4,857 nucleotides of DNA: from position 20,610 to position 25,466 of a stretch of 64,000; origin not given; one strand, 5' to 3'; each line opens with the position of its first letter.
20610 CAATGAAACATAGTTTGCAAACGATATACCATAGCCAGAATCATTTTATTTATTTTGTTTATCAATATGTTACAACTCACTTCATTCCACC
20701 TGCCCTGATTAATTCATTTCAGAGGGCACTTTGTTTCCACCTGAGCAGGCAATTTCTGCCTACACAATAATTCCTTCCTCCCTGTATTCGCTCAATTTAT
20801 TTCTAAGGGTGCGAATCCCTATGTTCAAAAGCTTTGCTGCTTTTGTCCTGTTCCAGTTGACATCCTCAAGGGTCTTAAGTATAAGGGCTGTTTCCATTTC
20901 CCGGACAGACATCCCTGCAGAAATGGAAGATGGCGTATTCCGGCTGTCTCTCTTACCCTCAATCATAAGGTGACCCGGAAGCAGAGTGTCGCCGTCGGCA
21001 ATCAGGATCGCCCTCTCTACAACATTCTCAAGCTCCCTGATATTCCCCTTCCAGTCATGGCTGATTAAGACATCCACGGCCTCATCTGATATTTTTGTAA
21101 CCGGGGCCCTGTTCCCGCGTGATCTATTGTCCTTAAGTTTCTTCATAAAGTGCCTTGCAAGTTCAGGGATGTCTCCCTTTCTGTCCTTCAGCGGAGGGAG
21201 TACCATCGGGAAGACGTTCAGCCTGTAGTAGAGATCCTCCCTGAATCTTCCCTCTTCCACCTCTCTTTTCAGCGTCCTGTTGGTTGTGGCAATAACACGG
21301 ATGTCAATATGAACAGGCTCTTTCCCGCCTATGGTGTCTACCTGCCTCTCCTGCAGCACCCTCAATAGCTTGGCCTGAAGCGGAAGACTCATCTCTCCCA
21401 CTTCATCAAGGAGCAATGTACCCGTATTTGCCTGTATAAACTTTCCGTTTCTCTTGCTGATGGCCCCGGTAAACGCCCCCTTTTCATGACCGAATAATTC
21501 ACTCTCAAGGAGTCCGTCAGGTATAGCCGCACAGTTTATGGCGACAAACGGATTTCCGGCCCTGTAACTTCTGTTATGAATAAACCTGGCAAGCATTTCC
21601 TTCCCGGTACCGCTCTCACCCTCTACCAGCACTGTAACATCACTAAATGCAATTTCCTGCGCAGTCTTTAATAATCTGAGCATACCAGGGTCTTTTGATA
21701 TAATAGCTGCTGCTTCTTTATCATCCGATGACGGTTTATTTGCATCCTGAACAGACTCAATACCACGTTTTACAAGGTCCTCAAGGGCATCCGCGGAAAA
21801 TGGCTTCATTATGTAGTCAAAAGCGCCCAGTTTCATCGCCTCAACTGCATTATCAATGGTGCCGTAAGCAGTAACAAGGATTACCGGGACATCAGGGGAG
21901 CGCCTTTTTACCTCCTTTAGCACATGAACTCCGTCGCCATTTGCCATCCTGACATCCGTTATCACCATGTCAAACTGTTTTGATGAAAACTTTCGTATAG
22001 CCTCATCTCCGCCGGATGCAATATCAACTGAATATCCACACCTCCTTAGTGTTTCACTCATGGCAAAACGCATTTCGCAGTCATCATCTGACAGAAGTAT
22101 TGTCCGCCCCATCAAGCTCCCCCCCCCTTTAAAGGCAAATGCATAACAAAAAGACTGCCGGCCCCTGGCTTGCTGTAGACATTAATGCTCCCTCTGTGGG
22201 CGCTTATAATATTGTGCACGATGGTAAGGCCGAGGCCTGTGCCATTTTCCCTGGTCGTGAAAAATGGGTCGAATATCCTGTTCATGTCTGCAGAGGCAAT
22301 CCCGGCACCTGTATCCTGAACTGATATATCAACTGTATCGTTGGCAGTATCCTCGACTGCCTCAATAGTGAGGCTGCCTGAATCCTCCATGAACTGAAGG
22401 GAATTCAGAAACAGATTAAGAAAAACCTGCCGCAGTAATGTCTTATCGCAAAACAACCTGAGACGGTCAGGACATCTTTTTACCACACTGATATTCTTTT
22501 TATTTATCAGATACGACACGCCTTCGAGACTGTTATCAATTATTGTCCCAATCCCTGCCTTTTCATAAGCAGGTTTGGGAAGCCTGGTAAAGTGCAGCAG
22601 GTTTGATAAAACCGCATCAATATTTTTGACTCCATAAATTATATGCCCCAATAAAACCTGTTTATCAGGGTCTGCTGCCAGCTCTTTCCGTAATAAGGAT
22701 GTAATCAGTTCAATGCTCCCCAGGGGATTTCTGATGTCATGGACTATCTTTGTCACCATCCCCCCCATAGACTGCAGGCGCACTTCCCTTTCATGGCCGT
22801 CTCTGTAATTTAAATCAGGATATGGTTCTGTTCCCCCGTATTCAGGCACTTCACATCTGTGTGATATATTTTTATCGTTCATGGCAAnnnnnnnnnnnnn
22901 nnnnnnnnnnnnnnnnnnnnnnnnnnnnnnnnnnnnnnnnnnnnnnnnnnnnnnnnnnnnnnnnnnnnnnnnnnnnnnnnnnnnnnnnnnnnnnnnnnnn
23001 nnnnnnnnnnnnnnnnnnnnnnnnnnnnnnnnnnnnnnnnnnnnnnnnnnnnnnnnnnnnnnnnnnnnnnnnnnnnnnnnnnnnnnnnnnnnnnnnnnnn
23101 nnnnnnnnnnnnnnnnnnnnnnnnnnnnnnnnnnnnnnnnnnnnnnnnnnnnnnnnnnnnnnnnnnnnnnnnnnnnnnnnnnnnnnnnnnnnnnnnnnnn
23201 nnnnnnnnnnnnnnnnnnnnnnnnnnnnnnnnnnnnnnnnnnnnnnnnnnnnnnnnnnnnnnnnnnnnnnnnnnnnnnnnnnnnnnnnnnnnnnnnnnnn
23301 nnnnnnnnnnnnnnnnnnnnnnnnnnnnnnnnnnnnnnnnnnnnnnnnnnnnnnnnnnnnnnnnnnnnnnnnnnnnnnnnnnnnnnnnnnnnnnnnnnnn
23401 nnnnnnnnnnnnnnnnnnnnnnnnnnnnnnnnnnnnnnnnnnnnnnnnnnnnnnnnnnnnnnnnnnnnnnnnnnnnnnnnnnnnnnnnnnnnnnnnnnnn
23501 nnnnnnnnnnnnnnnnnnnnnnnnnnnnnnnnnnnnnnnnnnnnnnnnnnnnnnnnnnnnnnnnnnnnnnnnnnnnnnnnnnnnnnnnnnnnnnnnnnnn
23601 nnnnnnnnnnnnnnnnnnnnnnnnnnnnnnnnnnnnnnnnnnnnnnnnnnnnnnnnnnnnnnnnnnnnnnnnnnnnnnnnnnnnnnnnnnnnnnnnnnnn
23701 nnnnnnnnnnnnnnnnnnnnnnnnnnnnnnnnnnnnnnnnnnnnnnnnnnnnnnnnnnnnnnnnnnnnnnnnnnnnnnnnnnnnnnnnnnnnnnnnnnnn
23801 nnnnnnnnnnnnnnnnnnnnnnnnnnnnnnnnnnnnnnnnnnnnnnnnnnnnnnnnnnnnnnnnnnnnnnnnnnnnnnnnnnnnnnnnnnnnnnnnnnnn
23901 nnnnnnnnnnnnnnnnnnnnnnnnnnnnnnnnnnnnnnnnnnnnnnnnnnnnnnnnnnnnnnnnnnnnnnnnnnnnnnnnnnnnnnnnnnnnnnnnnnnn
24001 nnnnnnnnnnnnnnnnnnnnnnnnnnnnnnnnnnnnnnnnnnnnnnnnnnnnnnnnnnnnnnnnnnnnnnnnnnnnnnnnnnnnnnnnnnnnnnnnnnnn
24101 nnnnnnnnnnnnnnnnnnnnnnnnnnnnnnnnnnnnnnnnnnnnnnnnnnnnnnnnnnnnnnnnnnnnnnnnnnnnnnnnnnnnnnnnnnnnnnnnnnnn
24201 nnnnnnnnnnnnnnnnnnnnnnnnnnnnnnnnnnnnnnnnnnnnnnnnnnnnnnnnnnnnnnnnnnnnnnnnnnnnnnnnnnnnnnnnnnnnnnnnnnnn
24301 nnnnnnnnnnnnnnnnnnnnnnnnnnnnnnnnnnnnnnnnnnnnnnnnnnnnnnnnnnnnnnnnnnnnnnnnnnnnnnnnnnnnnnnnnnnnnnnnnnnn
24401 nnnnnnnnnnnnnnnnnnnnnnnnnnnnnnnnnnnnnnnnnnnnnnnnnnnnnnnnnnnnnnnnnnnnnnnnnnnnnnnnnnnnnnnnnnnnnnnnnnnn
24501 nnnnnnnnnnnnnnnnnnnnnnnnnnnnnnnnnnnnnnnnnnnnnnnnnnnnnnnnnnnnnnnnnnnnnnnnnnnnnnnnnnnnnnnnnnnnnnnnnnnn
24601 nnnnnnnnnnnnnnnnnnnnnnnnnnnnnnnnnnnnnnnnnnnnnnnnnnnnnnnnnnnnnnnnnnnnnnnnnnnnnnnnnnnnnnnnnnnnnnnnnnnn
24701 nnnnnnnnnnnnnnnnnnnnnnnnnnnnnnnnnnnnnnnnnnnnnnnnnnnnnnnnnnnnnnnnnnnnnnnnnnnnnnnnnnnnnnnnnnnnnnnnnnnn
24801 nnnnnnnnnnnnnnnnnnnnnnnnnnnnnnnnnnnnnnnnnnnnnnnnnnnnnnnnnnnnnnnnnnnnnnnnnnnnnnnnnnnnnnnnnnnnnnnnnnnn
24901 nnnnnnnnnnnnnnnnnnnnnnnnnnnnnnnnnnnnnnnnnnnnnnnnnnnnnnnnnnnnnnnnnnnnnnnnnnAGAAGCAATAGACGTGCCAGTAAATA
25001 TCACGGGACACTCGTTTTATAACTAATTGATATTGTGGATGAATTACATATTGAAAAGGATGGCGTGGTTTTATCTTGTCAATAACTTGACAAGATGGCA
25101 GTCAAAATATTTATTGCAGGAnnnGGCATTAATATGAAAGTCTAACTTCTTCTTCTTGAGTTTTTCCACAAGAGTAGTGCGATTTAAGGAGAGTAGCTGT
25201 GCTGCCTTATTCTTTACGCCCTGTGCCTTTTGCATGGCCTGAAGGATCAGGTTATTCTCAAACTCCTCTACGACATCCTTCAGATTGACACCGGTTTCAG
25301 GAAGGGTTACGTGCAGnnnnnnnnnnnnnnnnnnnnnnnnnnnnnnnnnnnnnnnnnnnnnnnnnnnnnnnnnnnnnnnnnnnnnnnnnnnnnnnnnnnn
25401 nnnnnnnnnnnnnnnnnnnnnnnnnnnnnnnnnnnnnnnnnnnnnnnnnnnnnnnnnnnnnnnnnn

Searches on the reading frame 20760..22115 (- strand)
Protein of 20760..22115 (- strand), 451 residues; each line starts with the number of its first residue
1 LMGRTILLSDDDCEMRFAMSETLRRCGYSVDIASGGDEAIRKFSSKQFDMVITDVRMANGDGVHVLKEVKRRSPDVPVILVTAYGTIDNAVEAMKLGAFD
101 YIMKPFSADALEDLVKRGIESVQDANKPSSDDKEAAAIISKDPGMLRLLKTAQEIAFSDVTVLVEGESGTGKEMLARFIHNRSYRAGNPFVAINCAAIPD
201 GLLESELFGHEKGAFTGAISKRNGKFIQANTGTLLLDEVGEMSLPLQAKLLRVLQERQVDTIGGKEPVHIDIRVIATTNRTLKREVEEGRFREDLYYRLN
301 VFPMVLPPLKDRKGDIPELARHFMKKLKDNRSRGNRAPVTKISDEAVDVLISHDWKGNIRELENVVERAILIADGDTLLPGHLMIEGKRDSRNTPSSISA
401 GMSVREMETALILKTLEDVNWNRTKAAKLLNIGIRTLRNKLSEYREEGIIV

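Call 7: search_protein_families(library=ncbifam, proteins=[window:20760-22115:-])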
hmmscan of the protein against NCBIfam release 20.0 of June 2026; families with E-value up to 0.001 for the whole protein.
window:20760-22115:- (451 aa): 113 families (the best 25 are shown)
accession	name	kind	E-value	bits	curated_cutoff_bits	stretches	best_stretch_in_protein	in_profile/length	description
NF008469.0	PRK11361.1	equivalog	6.9e-135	450.3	714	1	4-445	5-455/461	acetoacetate metabolism transcriptional regulator AtoC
TIGR01818.1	ntrC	equivalog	3.4e-127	425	558.6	1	6-380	1-374/463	nitrogen regulation protein NR(I)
NF050807.1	TransRegFlbDCaul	equivalog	1.9e-123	412.7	750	1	27-451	24-445/454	sigma-54-dependent transcriptional regulator FlbD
NF007689.0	PRK10365.1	equivalog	4.5e-119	398.1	760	1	6-442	8-440/441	sigma-54-dependent response regulator transcription factor ZraR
NF011695.0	PRK15115.1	equivalog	3e-113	378.9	763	1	5-429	8-421/445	two-component system response regulator GlrR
TIGR02915.1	PEP_resp_reg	equivalog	5.9e-112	374.7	502.6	1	6-442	1-440/445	PEP-CTERM-box response regulator transcription factor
TIGR01817.1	nifA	equivalog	7.5e-108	361.6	528.85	1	125-391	185-446/534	nif-specific transcriptional activator NifA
NF008176.1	PRK10923.1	equivalog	5.9e-106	354.8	620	1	5-383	5-381/469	nitrogen regulation protein NR(I)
NF051870.1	NAssimRespRegNtrX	equivalog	1.3e-103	347.3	600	1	5-378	3-373/452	nitrogen assimilation response regulator NtrX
NF041946.1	LuxO_transreg_Vib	equivalog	2.2e-103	346.6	800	1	25-378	18-371/463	quorum-sensing sigma-54 dependent transcriptional regulator LuxO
NF041552.1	TF_PrdR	equivalog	4.3e-103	345.6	795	1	119-444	251-576/577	sigma-54 dependent transcriptional regulator PrdR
NF049963.1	RespRegFlgRCampy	domain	3.3e-101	339.2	750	1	7-445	4-428/429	fla regulon two-component system response regulator FlgR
NF003451.0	PRK05022.1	equivalog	1.4e-97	327.5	476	1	109-432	163-496/512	nitric oxide reductase transcriptional regulator NorR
NF038308.1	RNA_repair_RtcR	equivalog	1.9e-92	310.8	650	1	120-444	158-516/530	RNA repair transcriptional activator RtcR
TIGR02329.1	propionate_PrpR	equivalog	8.7e-84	282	499.2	1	133-441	209-524/526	propionate catabolism operon regulatory protein PrpR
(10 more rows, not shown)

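Call 24: search_protein_families(library=pfam, max_evalue=0.001, proteins=[window:20760-22115:-])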
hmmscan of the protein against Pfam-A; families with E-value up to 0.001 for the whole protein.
window:20760-22115:- (451 aa): 8 families
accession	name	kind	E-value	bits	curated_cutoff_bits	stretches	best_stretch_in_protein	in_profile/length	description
PF00158.32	Sigma54_activat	-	1.6e-69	233.3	20.2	1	138-304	1-167/168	Sigma-54 interaction domain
PF00072.30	Response_reg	-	1.1e-28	100.1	30.2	1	6-115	1-110/111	Response regulator receiver domain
PF25601.1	AAA_lid_14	-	5.8e-22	77.8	27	1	310-392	1-79/87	AAA+ ATPase lid domain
PF14532.12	Sigma54_activ_2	-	1.9e-17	64.3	25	1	145-309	7-138/138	Sigma-54 interaction domain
PF02954.25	HTH_8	-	6.2e-14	51.9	22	1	404-444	2-42/42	Bacterial regulatory protein, Fis family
PF07728.20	AAA_5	-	4.1e-07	30.5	22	1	162-284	2-126/139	AAA domain (dynein-related subfamily)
PF00004.35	AAA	-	4e-05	24.5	21.2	1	162-294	1-126/131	ATPase family associated with various cellular activities (AAA)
PF07726.17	AAA_3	-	0.00039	20.7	27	1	162-280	2-112/131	ATPase family associated with various cellular activities (AAA)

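Call 48: search_solved_structures(query=window:20760-22115:-, max_evalue=1e-30)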
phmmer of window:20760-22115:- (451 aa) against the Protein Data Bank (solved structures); distinct sequences matched with E-value up to 1e-30: 35.
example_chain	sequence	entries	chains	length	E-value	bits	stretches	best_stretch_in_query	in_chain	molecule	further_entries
4l4u_A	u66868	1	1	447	4.2e-104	352.2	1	5-445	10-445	Transcriptional regulator (NtrC family)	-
1ny5_A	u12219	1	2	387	5.2e-96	325.5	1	6-383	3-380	transcriptional regulator (NtrC family)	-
3dzd_A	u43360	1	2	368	3.2e-94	319.7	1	6-380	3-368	Transcriptional regulator (NtrC family)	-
5ep0_A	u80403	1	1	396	7e-83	282.3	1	2-376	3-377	Putative repressor protein luxO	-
9qq6_C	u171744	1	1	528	1e-79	271.9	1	138-438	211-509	Nif-specific regulatory protein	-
1ojl_A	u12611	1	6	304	1.5e-79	271.4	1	138-442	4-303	TRANSCRIPTIONAL REGULATORY PROTEIN ZRAR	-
4qhs_A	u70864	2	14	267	3.5e-78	266.8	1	139-387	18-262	Flagellar regulatory protein C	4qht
6lua_A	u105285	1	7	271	2.5e-77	264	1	139-387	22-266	Flagellar regulatory protein C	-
6luf_A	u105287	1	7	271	6.6e-77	262.6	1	139-387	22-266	Flagellar regulatory protein C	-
1ny6_A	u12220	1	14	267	9.8e-71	242.3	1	133-383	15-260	transcriptional regulator (NtrC family)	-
4ly6_A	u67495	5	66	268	9.9e-71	242.3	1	133-383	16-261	Transcriptional regulator (NtrC family)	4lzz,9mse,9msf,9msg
6jdi_A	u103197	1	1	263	1.8e-70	241.4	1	147-372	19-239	Nitrogen assimilation regulatory protein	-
8pb9_D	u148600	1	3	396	2.2e-70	241.1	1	57-372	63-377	Transcriptional regulator FleQ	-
8p53_C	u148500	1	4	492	2.3e-70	241.1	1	57-372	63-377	Transcriptional regulator FleQ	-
3m0e_A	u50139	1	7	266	6.7e-70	239.5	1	133-383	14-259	Transcriptional regulator (NtrC family)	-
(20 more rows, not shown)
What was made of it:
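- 20760..22115 (-): EBP1: response-regulator sigma-54 activator (REC with Asp, GAFTGA, HTH_8). Proposed second-tier activator with a FleR/FlrC-like role. PDB: NtrC4 and NtrC1 are best; the FlrC AAA+ domain (267 bits) scores above FleQ (241 bits) (call 48).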

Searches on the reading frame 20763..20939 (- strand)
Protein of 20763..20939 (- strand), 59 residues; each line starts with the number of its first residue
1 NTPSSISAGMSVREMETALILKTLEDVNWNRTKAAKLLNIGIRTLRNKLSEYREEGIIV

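Call 43: search_solved_structures(query=window:20763-20939:-, max_evalue=10, show_alignments=3)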
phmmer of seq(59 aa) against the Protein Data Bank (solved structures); distinct sequences matched with E-value up to 10: 17.
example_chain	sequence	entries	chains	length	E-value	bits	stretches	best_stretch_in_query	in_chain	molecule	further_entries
4l5e_A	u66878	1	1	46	3.7e-06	30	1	11-52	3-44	Transcriptional regulator (NtrC family)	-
4l4u_A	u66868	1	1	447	6.3e-05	26.2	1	10-53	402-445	Transcriptional regulator (NtrC family)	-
6m10_A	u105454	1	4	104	0.0042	20.5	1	10-52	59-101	Putative Fis-like DNA-binding protein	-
1fip_A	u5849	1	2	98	0.057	17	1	12-52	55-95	FACTOR FOR INVERSION STIMULATION (FIS)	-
2m8g_X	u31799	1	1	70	0.16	15.6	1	12-53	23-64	Transcriptional regulator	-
1ety_A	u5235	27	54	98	0.28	14.9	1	12-52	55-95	FACTOR FOR INVERSION STIMULATION | FACTOR FOR INVERSION STIMULATION (FIS) | DNA-binding protein fis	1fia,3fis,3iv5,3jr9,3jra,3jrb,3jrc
1f36_A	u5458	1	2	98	0.29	14.8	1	12-52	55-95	FIS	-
1etv_A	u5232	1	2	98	0.39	14.4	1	12-52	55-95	FACTOR FOR INVERSION STIMULATION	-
1etq_A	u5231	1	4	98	0.52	14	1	12-52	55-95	FACTOR FOR INVERSION STIMULATION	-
1etw_A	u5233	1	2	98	0.53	14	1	12-52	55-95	FACTOR FOR INVERSION STIMULATION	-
1etx_A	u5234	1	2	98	0.55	13.9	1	12-52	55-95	FACTOR FOR INVERSION STIMULATION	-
3gbu_A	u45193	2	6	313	0.56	13.9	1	18-46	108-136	Uncharacterized sugar kinase PH1459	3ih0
3ewm_A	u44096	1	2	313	0.57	13.9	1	18-46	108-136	Uncharacterized sugar kinase PH1459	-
1ojl_A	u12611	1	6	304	0.64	13.7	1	14-50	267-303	TRANSCRIPTIONAL REGULATORY PROTEIN ZRAR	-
1etk_A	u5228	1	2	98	0.71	13.6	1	13-52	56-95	FACTOR FOR INVERSION STIMULATION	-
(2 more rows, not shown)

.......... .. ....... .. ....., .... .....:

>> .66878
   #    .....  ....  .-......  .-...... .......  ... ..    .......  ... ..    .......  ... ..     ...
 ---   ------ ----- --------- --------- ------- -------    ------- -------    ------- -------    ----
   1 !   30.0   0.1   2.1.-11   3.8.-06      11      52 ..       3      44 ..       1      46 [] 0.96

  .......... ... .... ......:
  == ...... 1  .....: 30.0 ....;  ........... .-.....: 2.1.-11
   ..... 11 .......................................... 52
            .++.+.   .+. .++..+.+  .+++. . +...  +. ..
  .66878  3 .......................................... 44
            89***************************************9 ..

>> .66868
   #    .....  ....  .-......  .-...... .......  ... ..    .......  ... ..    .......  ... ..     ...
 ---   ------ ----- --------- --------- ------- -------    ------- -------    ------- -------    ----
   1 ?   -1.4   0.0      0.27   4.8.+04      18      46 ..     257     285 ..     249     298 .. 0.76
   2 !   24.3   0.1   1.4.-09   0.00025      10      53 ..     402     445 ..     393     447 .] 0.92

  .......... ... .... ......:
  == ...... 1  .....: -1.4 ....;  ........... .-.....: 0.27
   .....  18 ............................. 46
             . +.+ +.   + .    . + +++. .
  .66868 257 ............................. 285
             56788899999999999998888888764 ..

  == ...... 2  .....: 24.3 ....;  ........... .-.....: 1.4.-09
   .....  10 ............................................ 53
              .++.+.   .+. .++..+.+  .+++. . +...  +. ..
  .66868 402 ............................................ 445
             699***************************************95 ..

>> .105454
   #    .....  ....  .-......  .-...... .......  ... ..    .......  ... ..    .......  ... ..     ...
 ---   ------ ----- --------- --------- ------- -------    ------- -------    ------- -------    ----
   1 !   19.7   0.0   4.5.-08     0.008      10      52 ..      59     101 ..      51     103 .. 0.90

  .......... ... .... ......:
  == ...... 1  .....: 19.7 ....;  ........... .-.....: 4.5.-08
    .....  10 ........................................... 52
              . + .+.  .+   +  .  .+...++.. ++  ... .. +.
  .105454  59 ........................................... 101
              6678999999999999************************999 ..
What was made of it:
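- EBP1's HTH instead matches NtrC4, and its AAA+ domain scores higher against FlrC than against FleQ (calls 43, 48).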

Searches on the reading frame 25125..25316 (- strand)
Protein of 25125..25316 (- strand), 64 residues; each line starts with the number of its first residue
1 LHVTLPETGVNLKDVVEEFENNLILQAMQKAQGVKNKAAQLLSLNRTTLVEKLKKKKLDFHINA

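Call 42: search_solved_structures(query=window:25125-25316:-, max_evalue=10, show_alignments=3)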
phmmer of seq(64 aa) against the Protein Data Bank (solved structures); distinct sequences matched with E-value up to 10: 17.
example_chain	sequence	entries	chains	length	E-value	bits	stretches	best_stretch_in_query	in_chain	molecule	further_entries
8p53_C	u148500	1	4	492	8.3e-08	35.3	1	4-56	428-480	Transcriptional regulator FleQ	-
5exx_A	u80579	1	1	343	1.2e-07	34.9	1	4-55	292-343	Transcriptional regulator FleQ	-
6m10_A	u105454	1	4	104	0.002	21.6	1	15-55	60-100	Putative Fis-like DNA-binding protein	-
4fis_A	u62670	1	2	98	0.0027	21.2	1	15-56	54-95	FACTOR FOR INVERSION STIMULATION (FIS)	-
1ety_A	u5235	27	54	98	0.0054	20.3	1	15-56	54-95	FACTOR FOR INVERSION STIMULATION | FACTOR FOR INVERSION STIMULATION (FIS) | DNA-binding protein fis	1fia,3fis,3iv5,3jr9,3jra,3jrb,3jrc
1fip_A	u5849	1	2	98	0.0057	20.2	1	15-56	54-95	FACTOR FOR INVERSION STIMULATION (FIS)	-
1f36_A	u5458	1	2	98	0.0065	20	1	15-56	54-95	FIS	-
1etq_A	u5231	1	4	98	0.01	19.4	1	15-56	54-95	FACTOR FOR INVERSION STIMULATION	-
1etx_A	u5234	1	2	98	0.01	19.4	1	15-56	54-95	FACTOR FOR INVERSION STIMULATION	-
1ntc_A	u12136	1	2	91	0.011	19.3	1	13-55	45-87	PROTEIN (NITROGEN REGULATION PROTEIN (NTRC))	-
2m8g_X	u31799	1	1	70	0.011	19.3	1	11-58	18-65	Transcriptional regulator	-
1eto_A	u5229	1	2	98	0.015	18.9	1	15-56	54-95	FACTOR FOR INVERSION STIMULATION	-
1etk_A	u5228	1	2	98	0.039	17.6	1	15-56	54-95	FACTOR FOR INVERSION STIMULATION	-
1etv_A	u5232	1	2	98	0.043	17.5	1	15-56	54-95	FACTOR FOR INVERSION STIMULATION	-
1etw_A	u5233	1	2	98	0.058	17.1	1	15-56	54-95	FACTOR FOR INVERSION STIMULATION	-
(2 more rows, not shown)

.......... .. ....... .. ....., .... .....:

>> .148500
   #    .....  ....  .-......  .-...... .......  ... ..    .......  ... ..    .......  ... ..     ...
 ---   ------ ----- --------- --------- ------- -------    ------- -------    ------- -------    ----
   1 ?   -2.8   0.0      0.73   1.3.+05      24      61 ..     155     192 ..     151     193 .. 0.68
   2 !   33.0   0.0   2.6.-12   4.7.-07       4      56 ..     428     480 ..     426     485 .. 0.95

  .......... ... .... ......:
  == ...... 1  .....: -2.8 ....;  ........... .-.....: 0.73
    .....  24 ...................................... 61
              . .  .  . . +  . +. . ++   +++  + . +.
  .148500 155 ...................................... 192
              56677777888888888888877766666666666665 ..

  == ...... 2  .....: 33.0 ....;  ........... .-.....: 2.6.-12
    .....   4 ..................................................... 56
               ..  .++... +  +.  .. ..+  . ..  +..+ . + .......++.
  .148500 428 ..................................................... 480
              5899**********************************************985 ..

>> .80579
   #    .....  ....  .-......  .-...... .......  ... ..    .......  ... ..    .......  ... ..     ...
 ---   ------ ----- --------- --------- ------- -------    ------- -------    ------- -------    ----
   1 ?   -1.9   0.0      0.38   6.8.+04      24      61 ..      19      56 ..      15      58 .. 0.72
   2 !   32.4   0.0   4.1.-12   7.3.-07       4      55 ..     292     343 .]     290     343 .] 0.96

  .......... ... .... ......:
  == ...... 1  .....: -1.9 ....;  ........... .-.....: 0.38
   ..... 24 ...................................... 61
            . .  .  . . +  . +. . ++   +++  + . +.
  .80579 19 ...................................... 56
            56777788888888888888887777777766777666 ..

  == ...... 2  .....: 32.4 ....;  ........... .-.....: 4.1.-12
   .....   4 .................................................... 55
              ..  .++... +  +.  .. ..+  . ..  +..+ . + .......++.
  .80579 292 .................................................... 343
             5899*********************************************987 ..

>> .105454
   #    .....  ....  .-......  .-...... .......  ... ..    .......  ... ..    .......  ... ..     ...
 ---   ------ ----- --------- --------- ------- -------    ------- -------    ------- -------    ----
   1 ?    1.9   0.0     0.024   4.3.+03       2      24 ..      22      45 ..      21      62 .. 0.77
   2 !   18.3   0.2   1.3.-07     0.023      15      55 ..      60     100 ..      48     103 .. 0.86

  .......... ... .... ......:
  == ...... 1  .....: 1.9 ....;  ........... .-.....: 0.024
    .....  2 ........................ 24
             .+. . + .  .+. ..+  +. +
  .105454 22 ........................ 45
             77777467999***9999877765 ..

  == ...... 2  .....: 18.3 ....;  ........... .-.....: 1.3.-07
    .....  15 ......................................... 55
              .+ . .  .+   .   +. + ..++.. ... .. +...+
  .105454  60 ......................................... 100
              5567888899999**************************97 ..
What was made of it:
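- On FleQ/FlrA family master regulator (for EBP2): The HTH's best PDB match is FleQ (E 8e-8, RTTLVEK identical, call 42).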
